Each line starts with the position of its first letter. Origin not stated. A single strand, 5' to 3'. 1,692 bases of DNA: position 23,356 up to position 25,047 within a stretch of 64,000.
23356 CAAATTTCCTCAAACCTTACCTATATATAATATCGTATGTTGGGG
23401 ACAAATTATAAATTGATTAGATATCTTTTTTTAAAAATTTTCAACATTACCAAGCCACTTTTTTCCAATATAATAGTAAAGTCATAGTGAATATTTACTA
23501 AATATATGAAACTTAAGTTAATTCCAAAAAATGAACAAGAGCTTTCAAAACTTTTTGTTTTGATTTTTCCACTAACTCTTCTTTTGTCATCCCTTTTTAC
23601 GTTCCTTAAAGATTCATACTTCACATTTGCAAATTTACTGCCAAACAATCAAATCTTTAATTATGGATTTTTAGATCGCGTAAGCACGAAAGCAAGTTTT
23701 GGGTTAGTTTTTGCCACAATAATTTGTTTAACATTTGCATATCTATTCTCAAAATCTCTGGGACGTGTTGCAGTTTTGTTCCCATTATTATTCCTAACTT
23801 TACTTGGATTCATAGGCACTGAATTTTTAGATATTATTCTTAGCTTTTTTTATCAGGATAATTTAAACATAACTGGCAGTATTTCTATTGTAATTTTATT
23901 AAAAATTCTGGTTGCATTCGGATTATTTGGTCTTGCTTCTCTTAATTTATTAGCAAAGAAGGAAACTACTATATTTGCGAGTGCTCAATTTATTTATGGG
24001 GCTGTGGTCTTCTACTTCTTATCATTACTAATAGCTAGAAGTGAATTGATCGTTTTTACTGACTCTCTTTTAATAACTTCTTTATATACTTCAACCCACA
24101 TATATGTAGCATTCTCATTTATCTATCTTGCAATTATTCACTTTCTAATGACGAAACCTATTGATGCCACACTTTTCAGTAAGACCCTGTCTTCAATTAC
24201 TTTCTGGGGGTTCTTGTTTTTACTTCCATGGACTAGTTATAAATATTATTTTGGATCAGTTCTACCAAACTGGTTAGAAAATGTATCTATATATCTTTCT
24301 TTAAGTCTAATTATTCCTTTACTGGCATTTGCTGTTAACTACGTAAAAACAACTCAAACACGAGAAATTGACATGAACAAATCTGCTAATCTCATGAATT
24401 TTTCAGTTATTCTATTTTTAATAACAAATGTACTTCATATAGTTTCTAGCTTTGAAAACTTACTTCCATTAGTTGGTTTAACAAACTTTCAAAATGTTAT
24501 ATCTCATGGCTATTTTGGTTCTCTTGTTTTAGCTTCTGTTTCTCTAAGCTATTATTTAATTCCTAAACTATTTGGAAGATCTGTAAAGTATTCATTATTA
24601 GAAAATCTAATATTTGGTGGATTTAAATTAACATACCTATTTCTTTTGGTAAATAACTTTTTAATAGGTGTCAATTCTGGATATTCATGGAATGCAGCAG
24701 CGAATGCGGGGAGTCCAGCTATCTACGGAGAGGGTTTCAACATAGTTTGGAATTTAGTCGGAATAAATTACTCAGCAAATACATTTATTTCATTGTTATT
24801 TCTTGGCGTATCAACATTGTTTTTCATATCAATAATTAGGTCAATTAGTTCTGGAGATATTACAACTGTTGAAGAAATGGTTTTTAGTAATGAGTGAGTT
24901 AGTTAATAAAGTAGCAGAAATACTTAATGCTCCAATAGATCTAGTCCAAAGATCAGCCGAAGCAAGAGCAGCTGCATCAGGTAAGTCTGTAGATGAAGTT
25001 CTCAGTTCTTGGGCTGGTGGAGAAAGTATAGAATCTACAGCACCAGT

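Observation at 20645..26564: A shared ~40-aa N-terminal module plus low-complexity linker on three different respiratory subunits in two divergent operons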

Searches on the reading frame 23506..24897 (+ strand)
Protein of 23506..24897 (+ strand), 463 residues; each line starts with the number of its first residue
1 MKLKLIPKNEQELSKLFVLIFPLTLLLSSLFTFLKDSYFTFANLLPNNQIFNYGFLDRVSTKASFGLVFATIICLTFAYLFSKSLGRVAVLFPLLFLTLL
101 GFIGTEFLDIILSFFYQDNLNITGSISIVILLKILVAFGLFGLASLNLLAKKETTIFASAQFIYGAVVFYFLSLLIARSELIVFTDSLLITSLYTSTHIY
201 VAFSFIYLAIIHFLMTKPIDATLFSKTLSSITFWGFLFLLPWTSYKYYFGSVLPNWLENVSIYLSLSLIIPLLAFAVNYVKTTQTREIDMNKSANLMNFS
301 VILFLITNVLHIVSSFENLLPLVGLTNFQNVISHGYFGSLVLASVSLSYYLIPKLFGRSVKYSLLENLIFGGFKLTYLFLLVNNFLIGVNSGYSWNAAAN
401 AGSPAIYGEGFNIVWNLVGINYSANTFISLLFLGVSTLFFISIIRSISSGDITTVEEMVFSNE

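Call 3: search_protein_families(library=pfam, proteins=[window:23506-24897:+], max_evalue=0.1)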
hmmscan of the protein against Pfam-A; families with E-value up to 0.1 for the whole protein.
window:23506-24897:+ (463 aa): 1 family
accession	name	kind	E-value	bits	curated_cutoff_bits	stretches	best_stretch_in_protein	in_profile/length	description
PF00115.25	COX1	-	1.2e-07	31.4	34.8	1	69-400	54-413/436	Cytochrome C and Quinol oxidase polypeptide I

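Call 16: search_protein_families(library=ncbifam, proteins=[window:23506-24897:+], max_evalue=0.1)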
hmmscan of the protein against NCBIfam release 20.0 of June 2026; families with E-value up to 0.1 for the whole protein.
window:23506-24897:+ (463 aa): 2 families
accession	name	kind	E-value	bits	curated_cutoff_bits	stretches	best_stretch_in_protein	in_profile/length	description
NF011053.0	PRK14485.1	subfamily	5e-09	34.9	1080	1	198-455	208-468/716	putative bifunctional cbb3-type cytochrome c oxidase subunit I/II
TIGR00780.1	ccoN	equivalog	1.2e-07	31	583.15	1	148-403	146-417/474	cytochrome-c oxidase, cbb3-type subunit I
